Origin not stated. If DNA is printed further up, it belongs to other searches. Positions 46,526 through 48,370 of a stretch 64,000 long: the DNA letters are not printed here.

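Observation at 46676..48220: Cobalamin-dependent radical SAM enzyme in the nonulosonic-acid module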

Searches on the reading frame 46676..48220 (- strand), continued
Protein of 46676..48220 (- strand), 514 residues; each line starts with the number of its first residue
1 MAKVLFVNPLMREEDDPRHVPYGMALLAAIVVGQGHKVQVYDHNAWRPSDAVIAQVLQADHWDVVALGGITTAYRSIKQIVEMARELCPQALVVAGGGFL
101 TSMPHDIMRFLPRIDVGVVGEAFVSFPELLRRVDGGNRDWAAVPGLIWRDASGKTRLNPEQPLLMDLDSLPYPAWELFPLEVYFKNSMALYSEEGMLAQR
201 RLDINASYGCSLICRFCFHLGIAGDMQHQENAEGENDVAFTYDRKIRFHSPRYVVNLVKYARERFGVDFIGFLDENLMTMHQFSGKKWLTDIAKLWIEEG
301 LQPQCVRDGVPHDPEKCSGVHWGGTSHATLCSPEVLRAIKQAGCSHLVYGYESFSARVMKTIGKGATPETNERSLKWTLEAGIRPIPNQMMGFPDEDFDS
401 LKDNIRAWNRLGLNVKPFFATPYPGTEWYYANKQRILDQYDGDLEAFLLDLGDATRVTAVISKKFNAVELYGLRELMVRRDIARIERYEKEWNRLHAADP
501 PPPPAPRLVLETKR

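Call 9: find_encoding_contigs(protein=P0009, flank=10000, max_places=2)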
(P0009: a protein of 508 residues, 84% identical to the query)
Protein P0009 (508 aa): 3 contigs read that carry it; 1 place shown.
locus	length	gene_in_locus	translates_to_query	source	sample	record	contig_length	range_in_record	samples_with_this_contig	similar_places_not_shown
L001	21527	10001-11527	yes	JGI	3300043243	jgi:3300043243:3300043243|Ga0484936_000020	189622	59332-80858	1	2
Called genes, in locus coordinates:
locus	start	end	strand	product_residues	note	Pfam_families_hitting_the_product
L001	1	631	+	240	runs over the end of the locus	-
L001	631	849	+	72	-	-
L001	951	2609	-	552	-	-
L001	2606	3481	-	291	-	PF13489:Methyltransf_23, PF13649:Methyltransf_25, PF13847:Methyltransf_31, PF08241:Methyltransf_11, PF08242:Methyltransf_12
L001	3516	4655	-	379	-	PF01041:DegT_DnrJ_EryC1, PF00155:Aminotran_1_2 (weak)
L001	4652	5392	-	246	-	PF13302:Acetyltransf_3, PF00583:Acetyltransf_1, PF13673:Acetyltransf_10 (weak), PF13508:Acetyltransf_7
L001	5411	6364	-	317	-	PF13641:Glyco_tranf_2_3, PF00535:Glycos_transf_2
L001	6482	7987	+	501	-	PF01943:Polysacc_synt, PF13440:Polysacc_synt_3 (weak)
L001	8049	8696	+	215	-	PF13412:HTH_24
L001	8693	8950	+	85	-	-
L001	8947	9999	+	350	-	PF01973:MptE-like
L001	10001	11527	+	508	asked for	PF02310:B12-binding, PF04055:Radical_SAM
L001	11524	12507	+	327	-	PF01408:GFO_IDH_MocA, PF02894:GFO_IDH_MocA_C, PF22725:GFO_IDH_MocA_C3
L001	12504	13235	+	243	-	PF02348:CTP_transf_3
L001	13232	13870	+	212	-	PF17836:PglD_N, PF25087:GMPPB_C (faint), PF25084:LbH_EIF2B (faint), PF00132:Hexapep (weak), PF14602:Hexapep_2 (weak)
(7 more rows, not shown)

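Call 10: find_encoding_contigs(protein=P0117, flank=10000, max_places=2)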
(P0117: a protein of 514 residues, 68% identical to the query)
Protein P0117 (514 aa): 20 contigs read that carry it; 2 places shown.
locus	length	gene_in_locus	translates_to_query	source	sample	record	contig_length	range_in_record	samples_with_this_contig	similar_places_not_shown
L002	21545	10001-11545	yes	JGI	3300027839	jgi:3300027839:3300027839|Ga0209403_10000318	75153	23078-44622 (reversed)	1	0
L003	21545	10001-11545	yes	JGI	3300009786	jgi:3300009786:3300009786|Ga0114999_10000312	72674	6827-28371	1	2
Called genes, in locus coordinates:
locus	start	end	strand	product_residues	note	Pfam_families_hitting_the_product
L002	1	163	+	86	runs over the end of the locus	-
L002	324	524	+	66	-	PF02543:Carbam_trans_N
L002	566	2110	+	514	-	PF02543:Carbam_trans_N, PF16861:Carbam_trans_C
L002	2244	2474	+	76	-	PF19451:DUF5989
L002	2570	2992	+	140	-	PF05635:23S_rRNA_IVP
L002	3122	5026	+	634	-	PF01041:DegT_DnrJ_EryC1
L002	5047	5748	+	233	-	PF00535:Glycos_transf_2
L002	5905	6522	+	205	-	PF13412:HTH_24, PF22674:C2185-like_N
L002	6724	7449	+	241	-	PF01061:ABC2_membrane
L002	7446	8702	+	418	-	PF00005:ABC_tran, PF13304:AAA_21 (faint), PF14524:Wzt_C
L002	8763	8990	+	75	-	-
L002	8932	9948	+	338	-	PF01973:MptE-like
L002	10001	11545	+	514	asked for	PF02310:B12-binding, PF04055:Radical_SAM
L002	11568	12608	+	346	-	PF03102:NeuB, PF08666:SAF (weak)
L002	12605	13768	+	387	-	PF02350:Epimerase_2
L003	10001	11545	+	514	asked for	PF02310:B12-binding, PF04055:Radical_SAM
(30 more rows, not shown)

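Call 25: find_related_loci(query=window:46676-48220:-, collection=genome_contigs, flank=10000)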
Query window:46676-48220:- (514 aa) in genome_contigs; peptide patterns used: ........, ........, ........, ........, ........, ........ (x = any residue, [..] = any of these).
72 stretches matched a pattern; 56 encode a relative of the query (tblastn E <= 1e-3); 56 distinct loci.
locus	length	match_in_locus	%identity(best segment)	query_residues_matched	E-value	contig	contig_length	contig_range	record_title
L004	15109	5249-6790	98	1-514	0e+0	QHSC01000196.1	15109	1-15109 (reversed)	MAG: Candidatus Rokuibacteriota bacterium isolate AR4 14_1009_09_40cm_scaffold_2272_curated, whole genome shotgun sequen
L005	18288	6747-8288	91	1-514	0e+0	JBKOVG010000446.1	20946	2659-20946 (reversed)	MAG: Candidatus Methylomirabilota bacterium isolate GM_EKS_MAG_00050 GM_EKS_000000500912, whole genome shotgun sequence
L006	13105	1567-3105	86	1-514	0e+0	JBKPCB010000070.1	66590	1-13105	MAG: Candidatus Methylomirabilota bacterium isolate GB_EKS_MAG_00063 GB_EKS_000001744231, whole genome shotgun sequence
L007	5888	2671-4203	86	1-510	0e+0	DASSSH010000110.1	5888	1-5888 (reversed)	MAG TPA_asm: Candidatus Methylomirabilota bacterium isolate SMAG_U510 k141_1066463, whole genome shotgun sequence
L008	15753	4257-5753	84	1-500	0e+0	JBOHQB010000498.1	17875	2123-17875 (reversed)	MAG: Candidatus Rokuibacteriota bacterium isolate H1-B1_metabat2.bin.40_sub k127_2559197, whole genome shotgun sequence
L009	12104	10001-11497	83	1-500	0e+0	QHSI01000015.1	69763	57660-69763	MAG: Candidatus Rokuibacteriota bacterium isolate AR34 14_0903_05_40cm_scaffold_1386_curated, whole genome shotgun seque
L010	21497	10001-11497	83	1-500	0e+0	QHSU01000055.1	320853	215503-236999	MAG: Candidatus Rokuibacteriota bacterium isolate AR23 14_1009_16_40cm_scaffold_1_curated, whole genome shotgun sequence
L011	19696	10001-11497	82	1-500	0e+0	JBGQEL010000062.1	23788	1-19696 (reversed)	MAG: Candidatus Methylomirabilia bacterium isolate OBJ2_061818_090_8 k141_960594_length_23788_cov_18.9058, whole genome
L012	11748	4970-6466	82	1-500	0e+0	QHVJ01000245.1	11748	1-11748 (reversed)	MAG: Acidobacteria bacterium isolate AA35 14_1009_16_40cm_scaffold_22974_e_452_curated, whole genome shotgun sequence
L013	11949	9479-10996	81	1-507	0e+0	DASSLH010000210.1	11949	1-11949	MAG TPA_asm: Candidatus Methylomirabilota bacterium isolate SMAG_U1165 k141_1772966, whole genome shotgun sequence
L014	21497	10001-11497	83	1-500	0e+0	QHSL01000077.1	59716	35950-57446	MAG: Candidatus Rokuibacteriota bacterium isolate AR31 14_1009_16_40cm_scaffold_374_curated, whole genome shotgun sequen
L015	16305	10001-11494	82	1-497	0e+0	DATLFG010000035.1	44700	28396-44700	MAG TPA_asm: Candidatus Limnocylindria bacterium isolate SMAG_U14396 k141_3737087, whole genome shotgun sequence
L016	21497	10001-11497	81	1-500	0e+0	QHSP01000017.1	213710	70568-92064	MAG: Candidatus Rokuibacteriota bacterium isolate AR28 14_1009_16_30cm_scaffold_3_curated, whole genome shotgun sequence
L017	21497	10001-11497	80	1-500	0e+0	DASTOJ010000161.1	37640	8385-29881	MAG TPA_asm: Candidatus Methylomirabilota bacterium isolate SMAG_U2167 k141_1830813, whole genome shotgun sequence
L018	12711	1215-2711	78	1-499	0e+0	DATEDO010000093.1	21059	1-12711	MAG TPA_asm: Candidatus Methylomirabilota bacterium isolate SMAG_U8709 k141_2043769, whole genome shotgun sequence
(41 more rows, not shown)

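Call 29: search_protein_representatives(protein=window:46676-48220:-)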
Query: 514 residues. Proteins with E-value up to 0.001 (for the whole library): 23004; up to 1e-10: 8838; up to 1e-30: 292. The best 150 are listed.
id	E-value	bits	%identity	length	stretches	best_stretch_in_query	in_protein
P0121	5.5e-224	761.0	64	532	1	1-505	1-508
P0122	2.2e-151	521.5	63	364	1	158-500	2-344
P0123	4.4e-136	471.0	47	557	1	3-500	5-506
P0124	1.7e-131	455.8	62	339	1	2-329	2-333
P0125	2.4e-130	452.1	42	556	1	1-503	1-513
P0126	1.9e-122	426.0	85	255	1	1-216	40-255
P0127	5.6e-117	407.9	44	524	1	37-500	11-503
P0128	7.7e-115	400.9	43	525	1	3-479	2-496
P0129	6.9e-110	384.5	69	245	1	256-499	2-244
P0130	1.7e-89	317.3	85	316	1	335-500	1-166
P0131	8.2e-89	315.0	73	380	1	238-434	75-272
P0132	3.8e-85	302.9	59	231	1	55-276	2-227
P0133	2.7e-83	296.8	39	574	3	163-446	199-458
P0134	1.1e-81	291.5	39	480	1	3-489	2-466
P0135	6.4e-79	282.3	36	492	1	3-501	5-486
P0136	1.3e-78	281.3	37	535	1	5-492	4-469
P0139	1.0e-76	275.1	35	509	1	1-491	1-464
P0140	2.0e-75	270.8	38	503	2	3-446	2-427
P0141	3.2e-75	270.1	36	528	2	3-446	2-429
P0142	6.7e-75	269.1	40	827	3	25-218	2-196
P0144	3.6e-69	250.2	39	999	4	7-165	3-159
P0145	3.8e-68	246.8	36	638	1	4-476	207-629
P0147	2.6e-65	237.4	38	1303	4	3-188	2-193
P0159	3.2e-56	207.4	34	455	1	3-488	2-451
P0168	3.8e-48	180.8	33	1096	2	4-280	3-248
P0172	8.6e-47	176.3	31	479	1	3-459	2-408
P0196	3.1e-43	164.6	30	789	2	1-218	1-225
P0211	6.6e-42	160.2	34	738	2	3-221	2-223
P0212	8.1e-42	159.9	33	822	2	3-220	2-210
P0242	1.3e-37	146.0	31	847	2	4-220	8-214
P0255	1.3e-36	142.7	30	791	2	3-219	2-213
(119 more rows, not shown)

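Call 30: find_encoding_contigs(protein=P0123, flank=8000, max_places=2)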
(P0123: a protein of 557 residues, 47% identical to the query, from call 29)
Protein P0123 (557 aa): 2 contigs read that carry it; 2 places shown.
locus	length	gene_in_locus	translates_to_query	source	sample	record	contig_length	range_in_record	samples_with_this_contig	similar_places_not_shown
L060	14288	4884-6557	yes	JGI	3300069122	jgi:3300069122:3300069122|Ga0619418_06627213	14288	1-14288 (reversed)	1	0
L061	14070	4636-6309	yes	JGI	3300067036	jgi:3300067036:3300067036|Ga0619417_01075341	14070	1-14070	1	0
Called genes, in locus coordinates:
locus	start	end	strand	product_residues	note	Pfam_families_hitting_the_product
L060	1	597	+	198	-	?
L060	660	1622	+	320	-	PF01408:GFO_IDH_MocA, PF03807:F420_oxidored (weak), PF22725:GFO_IDH_MocA_C3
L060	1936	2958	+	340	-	PF01973:MptE-like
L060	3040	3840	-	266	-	PF00551:Formyl_trans_N (weak)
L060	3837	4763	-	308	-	PF01522:Polysacc_deac_1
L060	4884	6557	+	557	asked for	PF02310:B12-binding, PF04055:Radical_SAM (weak)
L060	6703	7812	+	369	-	PF01408:GFO_IDH_MocA, PF02894:GFO_IDH_MocA_C, PF22725:GFO_IDH_MocA_C3 (faint)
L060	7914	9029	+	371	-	PF01041:DegT_DnrJ_EryC1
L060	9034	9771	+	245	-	PF02348:CTP_transf_3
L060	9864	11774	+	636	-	PF02350:Epimerase_2 (weak), PF04464:Glyphos_transf (weak), PF05159:Capsule_synth (weak)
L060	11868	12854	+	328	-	PF01408:GFO_IDH_MocA, PF02894:GFO_IDH_MocA_C (weak), PF22725:GFO_IDH_MocA_C3 (weak)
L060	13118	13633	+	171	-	PF13302:Acetyltransf_3, PF00583:Acetyltransf_1, PF13673:Acetyltransf_10 (weak), PF13508:Acetyltransf_7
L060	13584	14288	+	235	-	?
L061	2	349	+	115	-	?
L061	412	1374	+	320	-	PF01408:GFO_IDH_MocA, PF03807:F420_oxidored (weak), PF22725:GFO_IDH_MocA_C3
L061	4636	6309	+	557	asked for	PF02310:B12-binding, PF04055:Radical_SAM (weak)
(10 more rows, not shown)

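Call 31: find_encoding_contigs(protein=P0125, flank=8000, max_places=2)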
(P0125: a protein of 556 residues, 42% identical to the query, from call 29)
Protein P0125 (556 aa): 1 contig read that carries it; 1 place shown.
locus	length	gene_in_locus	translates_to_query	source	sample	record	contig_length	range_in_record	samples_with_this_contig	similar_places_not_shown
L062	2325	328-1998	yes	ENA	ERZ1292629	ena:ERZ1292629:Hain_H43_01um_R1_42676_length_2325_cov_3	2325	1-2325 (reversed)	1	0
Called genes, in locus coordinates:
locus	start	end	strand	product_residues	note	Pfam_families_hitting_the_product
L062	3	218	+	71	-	?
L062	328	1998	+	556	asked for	PF02310:B12-binding, PF04055:Radical_SAM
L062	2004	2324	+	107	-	?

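Call 32: find_encoding_contigs(protein=P0128, flank=8000, max_places=2)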
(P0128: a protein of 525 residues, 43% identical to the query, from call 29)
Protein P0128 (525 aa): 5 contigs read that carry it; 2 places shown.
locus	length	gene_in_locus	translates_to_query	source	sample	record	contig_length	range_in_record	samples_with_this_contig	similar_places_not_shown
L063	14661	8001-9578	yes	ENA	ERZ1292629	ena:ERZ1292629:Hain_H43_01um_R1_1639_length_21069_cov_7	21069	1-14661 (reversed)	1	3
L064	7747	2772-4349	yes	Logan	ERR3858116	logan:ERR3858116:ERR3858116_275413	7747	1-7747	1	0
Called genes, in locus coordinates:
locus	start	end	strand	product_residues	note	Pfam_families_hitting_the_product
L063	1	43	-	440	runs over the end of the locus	-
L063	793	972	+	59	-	-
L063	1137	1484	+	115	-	-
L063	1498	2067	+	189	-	-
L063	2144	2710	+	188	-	-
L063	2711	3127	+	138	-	-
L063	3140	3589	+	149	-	-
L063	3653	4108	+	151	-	-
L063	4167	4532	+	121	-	-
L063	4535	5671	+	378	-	PF01973:MptE-like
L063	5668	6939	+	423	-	-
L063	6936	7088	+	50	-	-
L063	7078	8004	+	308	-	PF01973:MptE-like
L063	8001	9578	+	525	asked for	PF02310:B12-binding, PF04055:Radical_SAM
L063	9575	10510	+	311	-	PF01973:MptE-like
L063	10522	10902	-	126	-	-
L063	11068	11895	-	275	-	PF01073:3Beta_HSD, PF01370:Epimerase, PF02719:Polysacc_synt_2, PF03435:Sacchrp_dh_NADP (faint), PF04321:RmlD_sub_bind (weak), PF07993:NAD_binding_4, PF13460:NAD_binding_10, PF16363:GDP_Man_Dehyd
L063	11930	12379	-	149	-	-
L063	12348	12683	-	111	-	PF04480:DUF559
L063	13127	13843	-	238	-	PF03602:Cons_hypoth95 (faint), PF01555:N6_N4_Mtase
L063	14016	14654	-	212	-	-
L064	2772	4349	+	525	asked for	PF02310:B12-binding, PF04055:Radical_SAM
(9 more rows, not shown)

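Call 33: find_encoding_contigs(protein=P0134, flank=8000, max_places=2)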
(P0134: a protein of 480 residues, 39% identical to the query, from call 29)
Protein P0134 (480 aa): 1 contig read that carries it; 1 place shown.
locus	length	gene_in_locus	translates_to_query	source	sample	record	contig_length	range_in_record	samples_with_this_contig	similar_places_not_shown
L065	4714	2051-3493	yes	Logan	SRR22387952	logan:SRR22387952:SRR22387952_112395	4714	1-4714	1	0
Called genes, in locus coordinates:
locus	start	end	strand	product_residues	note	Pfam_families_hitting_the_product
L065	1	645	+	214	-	?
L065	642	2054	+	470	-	PF02310:B12-binding, PF04055:Radical_SAM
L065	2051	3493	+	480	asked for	PF02310:B12-binding, PF04055:Radical_SAM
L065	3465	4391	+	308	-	PF01973:MptE-like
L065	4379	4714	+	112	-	?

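Call 34: find_encoding_contigs(protein=P0139, flank=8000, max_places=2)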
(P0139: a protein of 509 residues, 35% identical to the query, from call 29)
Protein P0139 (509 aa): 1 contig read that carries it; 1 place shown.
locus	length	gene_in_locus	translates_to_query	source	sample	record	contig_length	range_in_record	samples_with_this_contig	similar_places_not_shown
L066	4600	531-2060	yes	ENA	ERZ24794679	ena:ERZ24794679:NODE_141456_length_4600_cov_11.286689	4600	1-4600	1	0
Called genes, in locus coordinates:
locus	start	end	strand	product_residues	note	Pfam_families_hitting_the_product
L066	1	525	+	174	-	?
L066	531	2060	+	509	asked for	PF02310:B12-binding, PF04055:Radical_SAM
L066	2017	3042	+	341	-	PF01973:MptE-like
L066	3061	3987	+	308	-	PF01973:MptE-like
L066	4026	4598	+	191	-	?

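Call 47: predict_structure(alignment_id=A1)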
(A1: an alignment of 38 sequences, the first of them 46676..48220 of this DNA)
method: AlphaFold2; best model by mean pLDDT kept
length: 514 residues; sequences in the alignment: 38
mean_pLDDT: 86.2   pTM: 0.86
mean pLDDT of the five models: 86.2, 80.6, 78.8, 77.3, 75.1
residues with pLDDT >= 90: 282; 70-90: 179; 50-70: 30; < 50: 23
segments of 3 or more residues with pLDDT < 50: 187-190, 215-219, 503-514
pLDDT, mean of each block of 10 residues (from residue 1): 95 77 91 96 87 94 93 92 96 93 94 95 94 95 96 94 90 91 61 65 74 46 81 91 83 95 90 75 90 97 94 87 83 93 90 86 78 92 88 91 95 87 84 88 93 81 88 95 97 81 40 30
secondary structure, 60 per line:
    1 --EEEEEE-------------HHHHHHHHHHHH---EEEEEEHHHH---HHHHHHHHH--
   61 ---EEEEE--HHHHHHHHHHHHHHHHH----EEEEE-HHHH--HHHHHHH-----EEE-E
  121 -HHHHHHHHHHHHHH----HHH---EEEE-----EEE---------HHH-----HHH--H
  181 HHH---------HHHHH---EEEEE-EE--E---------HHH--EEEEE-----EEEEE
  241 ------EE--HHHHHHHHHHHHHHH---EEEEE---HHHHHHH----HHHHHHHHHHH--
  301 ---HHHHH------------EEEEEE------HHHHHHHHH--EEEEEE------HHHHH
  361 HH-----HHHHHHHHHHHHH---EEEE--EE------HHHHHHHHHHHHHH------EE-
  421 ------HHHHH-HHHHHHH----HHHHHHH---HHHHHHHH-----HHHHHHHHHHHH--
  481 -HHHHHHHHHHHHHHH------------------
elements in order: E3-8 H22-33 E37-42 H43-46 H50-58 E64-68 H71-87 E92-96 H98-101 H104-110 E116-118 H122-135 E146-149 E155-157 H180-183 H193-197 E201-205 E226-230 E236-240 H251-265 E269-273 H277-283 H288-298 H304-308 E321-326 H333-341 E344-349 H356-362 H368-380 E384-387 H398-411 H427-431 H433-439 H444-450 H454-461 H467-478 H482-496
